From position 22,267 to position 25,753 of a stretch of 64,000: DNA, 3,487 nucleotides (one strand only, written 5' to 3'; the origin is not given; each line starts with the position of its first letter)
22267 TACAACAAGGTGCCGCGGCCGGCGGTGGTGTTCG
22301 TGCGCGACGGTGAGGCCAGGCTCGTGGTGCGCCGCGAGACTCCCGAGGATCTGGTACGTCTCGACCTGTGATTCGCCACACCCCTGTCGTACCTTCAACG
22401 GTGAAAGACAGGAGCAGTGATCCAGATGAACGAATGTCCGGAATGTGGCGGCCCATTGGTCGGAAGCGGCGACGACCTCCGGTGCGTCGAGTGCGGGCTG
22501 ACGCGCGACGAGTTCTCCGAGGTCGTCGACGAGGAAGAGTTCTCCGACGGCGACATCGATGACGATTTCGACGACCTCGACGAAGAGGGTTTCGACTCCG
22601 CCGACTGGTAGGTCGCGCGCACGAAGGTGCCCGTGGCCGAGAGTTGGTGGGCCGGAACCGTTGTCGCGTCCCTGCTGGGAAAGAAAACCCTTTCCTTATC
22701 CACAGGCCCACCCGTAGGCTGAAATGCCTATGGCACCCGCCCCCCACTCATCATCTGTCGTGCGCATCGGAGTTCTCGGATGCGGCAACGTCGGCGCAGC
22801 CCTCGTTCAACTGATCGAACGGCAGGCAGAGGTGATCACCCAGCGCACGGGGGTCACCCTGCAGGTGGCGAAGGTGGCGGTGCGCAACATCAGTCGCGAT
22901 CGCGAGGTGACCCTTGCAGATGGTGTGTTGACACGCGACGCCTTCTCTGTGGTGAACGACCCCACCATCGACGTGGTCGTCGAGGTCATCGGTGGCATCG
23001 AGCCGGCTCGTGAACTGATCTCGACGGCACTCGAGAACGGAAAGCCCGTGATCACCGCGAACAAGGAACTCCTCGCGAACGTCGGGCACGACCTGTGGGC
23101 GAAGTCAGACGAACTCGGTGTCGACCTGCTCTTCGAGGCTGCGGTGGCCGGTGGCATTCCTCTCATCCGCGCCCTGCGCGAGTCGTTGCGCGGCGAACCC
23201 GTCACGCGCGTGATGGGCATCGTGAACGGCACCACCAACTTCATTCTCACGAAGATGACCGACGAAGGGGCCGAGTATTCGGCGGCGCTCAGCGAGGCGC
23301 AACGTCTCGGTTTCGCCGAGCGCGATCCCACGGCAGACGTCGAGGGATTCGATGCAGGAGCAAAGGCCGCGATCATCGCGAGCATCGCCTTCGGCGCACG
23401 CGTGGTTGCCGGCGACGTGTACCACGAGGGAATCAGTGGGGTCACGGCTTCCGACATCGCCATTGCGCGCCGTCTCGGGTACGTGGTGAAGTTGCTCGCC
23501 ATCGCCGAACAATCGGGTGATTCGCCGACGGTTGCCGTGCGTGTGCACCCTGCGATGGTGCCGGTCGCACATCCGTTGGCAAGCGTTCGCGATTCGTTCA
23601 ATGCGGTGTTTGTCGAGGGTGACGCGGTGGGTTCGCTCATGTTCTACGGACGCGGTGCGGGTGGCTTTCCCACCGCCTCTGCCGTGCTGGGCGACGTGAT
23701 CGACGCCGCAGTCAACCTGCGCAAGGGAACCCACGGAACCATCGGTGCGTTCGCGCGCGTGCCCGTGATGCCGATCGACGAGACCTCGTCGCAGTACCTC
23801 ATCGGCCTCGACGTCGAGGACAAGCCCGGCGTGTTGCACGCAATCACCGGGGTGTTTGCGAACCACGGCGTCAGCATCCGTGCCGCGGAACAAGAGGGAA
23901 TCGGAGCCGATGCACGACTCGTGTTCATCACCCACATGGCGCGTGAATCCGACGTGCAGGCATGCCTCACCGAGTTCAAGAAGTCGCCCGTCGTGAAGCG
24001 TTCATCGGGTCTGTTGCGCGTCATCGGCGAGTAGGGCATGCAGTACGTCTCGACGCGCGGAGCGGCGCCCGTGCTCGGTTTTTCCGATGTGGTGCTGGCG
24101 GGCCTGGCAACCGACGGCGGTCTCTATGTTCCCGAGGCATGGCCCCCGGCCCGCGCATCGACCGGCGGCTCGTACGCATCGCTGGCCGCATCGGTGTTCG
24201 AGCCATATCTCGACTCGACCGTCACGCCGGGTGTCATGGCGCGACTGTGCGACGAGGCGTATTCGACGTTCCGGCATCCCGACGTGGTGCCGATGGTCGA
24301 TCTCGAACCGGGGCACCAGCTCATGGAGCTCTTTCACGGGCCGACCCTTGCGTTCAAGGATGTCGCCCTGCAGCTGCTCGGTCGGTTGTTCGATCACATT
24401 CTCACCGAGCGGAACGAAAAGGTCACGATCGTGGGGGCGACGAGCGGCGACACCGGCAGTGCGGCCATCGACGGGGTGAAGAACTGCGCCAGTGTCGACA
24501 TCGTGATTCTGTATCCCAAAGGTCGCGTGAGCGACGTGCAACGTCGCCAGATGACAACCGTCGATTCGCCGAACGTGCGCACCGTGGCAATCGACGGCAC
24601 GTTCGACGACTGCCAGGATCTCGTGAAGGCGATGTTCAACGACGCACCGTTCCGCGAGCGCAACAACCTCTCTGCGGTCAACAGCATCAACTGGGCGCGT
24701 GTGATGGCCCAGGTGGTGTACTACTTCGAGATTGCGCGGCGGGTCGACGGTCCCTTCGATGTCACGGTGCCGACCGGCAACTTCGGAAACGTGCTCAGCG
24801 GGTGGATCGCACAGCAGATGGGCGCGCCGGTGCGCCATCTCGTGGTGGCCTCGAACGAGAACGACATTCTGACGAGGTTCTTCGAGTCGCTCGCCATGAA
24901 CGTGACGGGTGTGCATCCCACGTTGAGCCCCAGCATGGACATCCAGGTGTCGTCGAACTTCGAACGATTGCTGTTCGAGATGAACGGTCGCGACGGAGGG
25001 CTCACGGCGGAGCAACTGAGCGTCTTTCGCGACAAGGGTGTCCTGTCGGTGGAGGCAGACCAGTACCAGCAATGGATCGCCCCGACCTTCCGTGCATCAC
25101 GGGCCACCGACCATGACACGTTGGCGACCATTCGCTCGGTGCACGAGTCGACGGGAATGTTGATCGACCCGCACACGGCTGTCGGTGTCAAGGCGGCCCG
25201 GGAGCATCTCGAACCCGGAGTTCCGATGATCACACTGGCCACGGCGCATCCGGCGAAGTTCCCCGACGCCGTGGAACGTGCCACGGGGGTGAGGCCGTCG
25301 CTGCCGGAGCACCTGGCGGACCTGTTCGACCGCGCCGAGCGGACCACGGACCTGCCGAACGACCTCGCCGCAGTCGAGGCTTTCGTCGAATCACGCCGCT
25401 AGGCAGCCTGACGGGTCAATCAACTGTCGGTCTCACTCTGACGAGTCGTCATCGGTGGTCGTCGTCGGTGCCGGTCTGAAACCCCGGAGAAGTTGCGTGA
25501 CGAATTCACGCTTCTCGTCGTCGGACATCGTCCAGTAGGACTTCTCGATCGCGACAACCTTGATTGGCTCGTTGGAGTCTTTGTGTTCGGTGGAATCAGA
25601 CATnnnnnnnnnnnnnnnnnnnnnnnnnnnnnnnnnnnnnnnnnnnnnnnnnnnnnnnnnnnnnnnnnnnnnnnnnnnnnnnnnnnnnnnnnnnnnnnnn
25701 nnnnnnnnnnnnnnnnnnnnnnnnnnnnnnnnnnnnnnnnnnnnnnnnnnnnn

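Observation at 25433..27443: Tightly coupled operon: SpoT-hydrolase-like HD protein, DUF1810, CX5R phosphatase and a 56-aa acidic ORF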

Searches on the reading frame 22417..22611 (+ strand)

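Call 3: search_protein_families(library=pfam, proteins=[window:22417-22611:+], max_evalue=0.01)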
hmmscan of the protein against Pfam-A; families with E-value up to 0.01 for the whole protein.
window:22417-22611:+ (64 aa): 2 families
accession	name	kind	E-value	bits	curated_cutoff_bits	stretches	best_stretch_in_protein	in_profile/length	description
PF06677.18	Auto_anti-p27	-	0.0043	17.6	24.1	1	6-27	17-40/40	Sjogren's syndrome/scleroderma autoantigen 1 (Autoantigen p27)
PF23783.1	Zn_ribbon_TiaS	-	0.0062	16.7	27.3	1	6-32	3-31/41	TiaS C-terminal zinc ribbon domain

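Call 6: search_protein_families(library=ncbifam, proteins=[window:22417-22611:+], max_evalue=0.01)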
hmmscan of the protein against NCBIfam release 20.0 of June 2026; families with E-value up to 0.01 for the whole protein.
window:22417-22611:+ (64 aa): 3 families
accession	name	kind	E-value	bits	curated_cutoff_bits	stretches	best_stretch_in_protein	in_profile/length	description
NF047723.1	TransFacS4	equivalog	0.0021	18.5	120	1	4-43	1-40/90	transcription factor S4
NF034126.3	PRK09521.1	equivalog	0.0033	17.2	90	1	6-29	146-169/180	exosome complex RNA-binding protein Csl4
NF040849.1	tRNAmod_TiaS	equivalog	0.0037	15.9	600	1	5-32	354-381/422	tRNA(Ile2) 2-agmatinylcytidine synthetase TiaS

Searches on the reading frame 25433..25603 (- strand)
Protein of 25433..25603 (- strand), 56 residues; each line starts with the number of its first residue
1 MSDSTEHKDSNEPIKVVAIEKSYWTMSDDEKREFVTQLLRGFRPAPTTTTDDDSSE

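Call 3: search_protein_families(library=pfam, proteins=[window:25433-25603:-], max_evalue=0.01)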
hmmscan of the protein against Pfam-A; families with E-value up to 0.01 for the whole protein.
window:25433-25603:- (56 aa): 0 families

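Call 6: search_protein_families(library=ncbifam, proteins=[window:25433-25603:-], max_evalue=0.01)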
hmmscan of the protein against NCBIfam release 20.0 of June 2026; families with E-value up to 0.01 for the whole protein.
window:25433-25603:- (56 aa): 0 families

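Call 7: search_protein_families(library=padloc, proteins=[window:25433-25603:-], max_evalue=0.01)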
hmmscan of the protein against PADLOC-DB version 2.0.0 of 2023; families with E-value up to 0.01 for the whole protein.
window:25433-25603:- (56 aa): 0 families

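Call 48: find_related_loci(query=window:25433-25603:-, collection=metagenome_contigs, flank=4000)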
Query window:25433-25603:- (56 aa) in metagenome_contigs; peptide patterns used: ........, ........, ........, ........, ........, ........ (x = any residue, [..] = any of these).
600 stretches matched a pattern, but none encodes a relative of the query by tblastn (E <= 1e-3).

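Call 72: search_protein_families(library=phrogs, proteins=[window:25433-25603:-], max_evalue=0.001)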
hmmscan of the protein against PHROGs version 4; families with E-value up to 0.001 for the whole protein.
window:25433-25603:- (56 aa): 0 families
